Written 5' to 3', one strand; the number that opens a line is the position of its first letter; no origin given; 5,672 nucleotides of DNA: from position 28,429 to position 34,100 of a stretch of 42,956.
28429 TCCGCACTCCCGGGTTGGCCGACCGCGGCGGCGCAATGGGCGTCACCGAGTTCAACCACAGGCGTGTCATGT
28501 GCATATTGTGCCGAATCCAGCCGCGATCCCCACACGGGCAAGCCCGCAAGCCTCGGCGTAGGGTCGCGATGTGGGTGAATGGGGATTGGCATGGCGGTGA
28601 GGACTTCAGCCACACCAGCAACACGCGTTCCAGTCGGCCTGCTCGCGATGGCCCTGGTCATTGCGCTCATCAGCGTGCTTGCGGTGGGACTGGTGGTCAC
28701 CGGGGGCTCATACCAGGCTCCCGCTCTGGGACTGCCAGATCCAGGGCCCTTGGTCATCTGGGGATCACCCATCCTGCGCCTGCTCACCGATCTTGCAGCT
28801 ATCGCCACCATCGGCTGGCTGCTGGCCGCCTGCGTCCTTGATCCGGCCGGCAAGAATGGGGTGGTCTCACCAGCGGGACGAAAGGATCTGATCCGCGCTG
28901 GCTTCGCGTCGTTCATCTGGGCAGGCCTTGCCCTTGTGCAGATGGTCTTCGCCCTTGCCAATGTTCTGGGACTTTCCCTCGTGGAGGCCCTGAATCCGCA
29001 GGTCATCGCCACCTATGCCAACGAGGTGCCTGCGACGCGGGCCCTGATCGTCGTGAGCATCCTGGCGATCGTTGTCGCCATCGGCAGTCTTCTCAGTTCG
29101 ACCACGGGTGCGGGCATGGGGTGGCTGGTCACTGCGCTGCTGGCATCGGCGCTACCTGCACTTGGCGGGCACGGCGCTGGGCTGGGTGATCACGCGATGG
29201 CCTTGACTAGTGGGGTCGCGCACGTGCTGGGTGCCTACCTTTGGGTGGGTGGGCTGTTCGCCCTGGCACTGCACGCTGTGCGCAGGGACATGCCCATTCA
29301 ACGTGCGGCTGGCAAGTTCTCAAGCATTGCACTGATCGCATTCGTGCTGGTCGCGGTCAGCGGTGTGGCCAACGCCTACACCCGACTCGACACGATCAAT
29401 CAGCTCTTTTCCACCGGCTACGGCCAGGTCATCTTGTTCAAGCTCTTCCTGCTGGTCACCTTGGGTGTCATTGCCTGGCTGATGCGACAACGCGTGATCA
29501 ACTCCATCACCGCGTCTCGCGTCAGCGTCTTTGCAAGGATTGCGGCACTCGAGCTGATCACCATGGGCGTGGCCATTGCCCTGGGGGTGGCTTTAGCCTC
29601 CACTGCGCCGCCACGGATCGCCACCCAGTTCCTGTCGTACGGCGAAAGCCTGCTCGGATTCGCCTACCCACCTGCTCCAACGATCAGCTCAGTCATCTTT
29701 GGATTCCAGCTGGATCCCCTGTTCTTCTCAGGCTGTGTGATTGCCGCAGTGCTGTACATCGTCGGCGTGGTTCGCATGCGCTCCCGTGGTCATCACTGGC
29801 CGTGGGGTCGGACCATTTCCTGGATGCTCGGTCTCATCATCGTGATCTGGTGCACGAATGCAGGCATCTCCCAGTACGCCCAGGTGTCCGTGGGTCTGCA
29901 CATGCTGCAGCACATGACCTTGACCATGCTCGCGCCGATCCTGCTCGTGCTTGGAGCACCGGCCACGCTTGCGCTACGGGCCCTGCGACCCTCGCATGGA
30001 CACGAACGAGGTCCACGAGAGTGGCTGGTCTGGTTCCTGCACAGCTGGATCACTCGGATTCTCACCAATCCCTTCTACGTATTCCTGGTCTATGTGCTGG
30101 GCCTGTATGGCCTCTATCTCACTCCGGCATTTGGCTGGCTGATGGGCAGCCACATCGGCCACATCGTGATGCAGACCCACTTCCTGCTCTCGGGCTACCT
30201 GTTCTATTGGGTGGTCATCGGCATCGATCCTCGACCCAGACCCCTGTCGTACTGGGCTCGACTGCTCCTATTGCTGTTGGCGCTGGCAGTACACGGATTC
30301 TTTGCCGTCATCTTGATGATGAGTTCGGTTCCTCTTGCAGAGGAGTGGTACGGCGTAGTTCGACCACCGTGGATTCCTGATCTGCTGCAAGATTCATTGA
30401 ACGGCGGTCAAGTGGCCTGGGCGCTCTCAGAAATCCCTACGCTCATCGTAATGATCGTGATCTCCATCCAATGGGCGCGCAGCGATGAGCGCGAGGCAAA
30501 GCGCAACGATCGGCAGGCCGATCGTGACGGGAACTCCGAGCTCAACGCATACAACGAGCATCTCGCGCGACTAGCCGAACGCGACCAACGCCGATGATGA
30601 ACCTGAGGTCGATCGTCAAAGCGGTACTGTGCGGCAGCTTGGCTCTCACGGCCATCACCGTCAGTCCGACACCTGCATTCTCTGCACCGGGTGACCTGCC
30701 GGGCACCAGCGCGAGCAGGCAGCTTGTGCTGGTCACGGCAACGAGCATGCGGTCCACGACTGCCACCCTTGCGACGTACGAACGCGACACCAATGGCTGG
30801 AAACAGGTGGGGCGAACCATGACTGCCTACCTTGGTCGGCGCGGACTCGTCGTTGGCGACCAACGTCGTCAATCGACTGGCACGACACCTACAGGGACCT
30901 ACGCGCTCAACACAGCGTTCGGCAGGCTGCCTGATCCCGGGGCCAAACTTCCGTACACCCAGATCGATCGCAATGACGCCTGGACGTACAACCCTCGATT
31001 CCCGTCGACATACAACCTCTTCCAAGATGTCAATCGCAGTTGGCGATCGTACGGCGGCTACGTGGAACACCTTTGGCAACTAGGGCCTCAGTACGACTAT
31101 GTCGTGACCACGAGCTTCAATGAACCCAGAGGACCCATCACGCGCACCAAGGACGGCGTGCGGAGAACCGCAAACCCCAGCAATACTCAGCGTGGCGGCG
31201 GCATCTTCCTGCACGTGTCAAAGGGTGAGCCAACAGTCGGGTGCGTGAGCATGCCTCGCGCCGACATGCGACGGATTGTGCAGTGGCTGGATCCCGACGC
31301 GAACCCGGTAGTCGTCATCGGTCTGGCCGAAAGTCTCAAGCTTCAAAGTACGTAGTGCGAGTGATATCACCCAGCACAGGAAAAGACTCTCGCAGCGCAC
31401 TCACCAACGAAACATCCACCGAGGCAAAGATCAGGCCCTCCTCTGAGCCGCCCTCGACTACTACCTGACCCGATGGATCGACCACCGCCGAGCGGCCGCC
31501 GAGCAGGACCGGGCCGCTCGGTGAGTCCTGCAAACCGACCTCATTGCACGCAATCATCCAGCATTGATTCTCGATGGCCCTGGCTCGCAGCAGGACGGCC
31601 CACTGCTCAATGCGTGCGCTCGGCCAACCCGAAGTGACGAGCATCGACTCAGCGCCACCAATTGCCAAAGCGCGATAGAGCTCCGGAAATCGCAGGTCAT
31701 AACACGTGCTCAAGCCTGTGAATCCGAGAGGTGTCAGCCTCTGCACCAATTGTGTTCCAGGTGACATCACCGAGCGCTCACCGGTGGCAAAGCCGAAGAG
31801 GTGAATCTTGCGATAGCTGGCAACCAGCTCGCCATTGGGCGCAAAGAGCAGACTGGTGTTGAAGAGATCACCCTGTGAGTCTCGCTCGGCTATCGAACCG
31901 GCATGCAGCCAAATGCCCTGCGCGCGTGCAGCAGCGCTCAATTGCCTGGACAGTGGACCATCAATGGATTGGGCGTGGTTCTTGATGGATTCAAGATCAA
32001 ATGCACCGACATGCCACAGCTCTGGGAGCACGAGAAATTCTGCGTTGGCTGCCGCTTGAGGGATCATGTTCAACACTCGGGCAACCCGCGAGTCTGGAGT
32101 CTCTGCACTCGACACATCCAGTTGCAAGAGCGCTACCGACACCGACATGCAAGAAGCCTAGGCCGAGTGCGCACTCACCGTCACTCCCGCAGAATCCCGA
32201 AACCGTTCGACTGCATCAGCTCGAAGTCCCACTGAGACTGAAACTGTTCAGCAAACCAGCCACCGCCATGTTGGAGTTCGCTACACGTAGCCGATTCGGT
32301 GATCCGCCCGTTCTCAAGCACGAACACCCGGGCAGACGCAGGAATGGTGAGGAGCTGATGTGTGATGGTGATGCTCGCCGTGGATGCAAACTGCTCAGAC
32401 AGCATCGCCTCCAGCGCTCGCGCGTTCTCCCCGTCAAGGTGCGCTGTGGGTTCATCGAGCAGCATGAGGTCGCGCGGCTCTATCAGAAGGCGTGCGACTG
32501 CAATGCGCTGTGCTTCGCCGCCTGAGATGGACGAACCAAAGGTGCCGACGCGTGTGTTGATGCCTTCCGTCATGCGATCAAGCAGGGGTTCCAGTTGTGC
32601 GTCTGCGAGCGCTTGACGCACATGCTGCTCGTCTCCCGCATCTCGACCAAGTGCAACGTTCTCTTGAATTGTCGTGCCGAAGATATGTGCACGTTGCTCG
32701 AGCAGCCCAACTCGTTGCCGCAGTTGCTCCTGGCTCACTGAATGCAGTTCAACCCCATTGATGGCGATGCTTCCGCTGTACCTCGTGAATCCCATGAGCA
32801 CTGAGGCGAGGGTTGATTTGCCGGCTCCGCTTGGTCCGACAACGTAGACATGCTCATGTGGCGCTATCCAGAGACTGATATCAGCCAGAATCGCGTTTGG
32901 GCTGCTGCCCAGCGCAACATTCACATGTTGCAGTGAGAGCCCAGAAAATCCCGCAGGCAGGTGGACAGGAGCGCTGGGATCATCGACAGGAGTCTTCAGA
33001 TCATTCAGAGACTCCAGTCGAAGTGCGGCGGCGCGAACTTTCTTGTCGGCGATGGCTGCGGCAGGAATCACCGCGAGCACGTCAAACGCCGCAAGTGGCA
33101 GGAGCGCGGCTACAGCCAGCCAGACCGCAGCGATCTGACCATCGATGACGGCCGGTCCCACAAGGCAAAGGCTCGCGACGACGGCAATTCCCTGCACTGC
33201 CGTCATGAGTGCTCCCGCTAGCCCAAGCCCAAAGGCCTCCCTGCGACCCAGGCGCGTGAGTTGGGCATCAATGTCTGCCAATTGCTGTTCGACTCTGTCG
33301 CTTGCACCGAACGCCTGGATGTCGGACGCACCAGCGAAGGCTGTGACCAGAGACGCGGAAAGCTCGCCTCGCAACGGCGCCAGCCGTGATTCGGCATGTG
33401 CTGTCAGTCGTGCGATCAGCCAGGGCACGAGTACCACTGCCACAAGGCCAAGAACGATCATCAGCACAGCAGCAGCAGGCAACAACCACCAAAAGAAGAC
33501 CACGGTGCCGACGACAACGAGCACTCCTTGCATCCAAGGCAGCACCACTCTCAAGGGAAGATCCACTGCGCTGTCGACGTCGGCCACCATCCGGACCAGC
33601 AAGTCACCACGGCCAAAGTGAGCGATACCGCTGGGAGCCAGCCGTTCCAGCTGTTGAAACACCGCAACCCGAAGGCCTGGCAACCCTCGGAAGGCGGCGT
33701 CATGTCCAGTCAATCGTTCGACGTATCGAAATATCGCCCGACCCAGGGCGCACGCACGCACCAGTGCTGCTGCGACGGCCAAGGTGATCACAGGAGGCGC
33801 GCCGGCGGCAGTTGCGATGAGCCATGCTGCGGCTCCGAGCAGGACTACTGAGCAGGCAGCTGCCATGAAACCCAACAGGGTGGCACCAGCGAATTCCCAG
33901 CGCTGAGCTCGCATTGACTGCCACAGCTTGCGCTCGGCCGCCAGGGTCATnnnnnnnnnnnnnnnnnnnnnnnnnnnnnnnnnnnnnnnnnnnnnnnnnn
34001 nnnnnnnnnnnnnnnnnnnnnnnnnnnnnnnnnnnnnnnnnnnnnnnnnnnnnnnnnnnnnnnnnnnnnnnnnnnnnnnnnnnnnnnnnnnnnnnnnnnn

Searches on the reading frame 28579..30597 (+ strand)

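Call 77: search_protein_families(library=pfam, proteins=[window:28579-30597:+], max_evalue=0.00001)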
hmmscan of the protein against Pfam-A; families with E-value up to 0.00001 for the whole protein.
window:28579-30597:+ (672 aa): 2 families
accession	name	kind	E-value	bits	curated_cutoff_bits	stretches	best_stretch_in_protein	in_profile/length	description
PF09678.15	Caa3_CtaG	-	6e-79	265.2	27.7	1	391-635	1-237/237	Cytochrome c oxidase caa3 assembly factor (Caa3_CtaG)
PF05425.18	CopD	-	8.9e-17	61.8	32.1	1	242-339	2-105/105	Copper resistance protein D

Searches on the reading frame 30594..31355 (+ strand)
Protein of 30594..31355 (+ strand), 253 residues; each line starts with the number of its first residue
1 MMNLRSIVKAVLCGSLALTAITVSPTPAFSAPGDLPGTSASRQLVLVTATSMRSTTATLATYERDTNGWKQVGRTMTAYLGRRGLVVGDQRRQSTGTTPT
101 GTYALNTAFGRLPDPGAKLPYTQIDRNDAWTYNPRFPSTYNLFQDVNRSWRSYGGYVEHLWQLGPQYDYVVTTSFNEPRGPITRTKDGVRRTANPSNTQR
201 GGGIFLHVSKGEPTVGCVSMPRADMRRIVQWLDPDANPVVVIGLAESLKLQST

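Call 77: search_protein_families(library=pfam, proteins=[window:30594-31355:+], max_evalue=0.00001)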
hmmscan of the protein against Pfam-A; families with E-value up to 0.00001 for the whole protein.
window:30594-31355:+ (253 aa): 1 family
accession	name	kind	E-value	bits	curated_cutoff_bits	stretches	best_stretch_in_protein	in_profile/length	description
PF03734.19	YkuD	-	5.1e-09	37.3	23.4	1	74-241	24-146/146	L,D-transpeptidase catalytic domain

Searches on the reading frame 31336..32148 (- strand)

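Call 77: search_protein_families(library=pfam, proteins=[window:31336-32148:-], max_evalue=0.00001)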
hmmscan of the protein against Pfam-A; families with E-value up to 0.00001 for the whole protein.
window:31336-32148:- (270 aa): 1 family
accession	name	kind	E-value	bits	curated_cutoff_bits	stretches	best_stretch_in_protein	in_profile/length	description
PF00795.27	CN_hydrolase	-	1.3e-48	166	23.2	1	5-253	2-255/256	Carbon-nitrogen hydrolase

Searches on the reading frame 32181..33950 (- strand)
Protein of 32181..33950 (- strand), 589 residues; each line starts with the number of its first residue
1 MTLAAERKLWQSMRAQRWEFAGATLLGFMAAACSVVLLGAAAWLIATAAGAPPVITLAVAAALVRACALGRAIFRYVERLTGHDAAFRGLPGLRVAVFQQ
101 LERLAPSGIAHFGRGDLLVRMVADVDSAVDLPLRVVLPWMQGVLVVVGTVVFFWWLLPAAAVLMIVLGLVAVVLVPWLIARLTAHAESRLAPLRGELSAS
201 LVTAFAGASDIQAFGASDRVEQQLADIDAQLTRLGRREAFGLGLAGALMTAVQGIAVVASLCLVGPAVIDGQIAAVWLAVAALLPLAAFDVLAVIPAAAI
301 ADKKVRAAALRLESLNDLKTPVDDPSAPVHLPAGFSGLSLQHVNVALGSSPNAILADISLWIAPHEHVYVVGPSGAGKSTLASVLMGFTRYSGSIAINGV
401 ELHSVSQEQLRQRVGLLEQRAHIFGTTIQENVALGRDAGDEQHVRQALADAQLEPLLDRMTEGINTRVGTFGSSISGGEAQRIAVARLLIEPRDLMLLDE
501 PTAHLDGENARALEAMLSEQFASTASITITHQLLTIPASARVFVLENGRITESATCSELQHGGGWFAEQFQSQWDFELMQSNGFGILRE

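Call 77: search_protein_families(library=pfam, proteins=[window:32181-33950:-], max_evalue=0.00001)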
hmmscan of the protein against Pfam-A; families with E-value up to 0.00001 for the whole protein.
window:32181-33950:- (589 aa): 3 families
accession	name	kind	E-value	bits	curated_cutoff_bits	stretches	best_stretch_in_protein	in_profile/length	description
PF00005.33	ABC_tran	-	2.6e-28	99.8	25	1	355-503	1-137/137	ABC transporter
PF00664.28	ABC_membrane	-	6.2e-14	52.8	28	1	23-273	8-255/274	ABC transporter transmembrane region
PF02463.25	SMC_N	-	3.8e-06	26.9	40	0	367-535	26-201/220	RecF/RecN/SMC N terminal domain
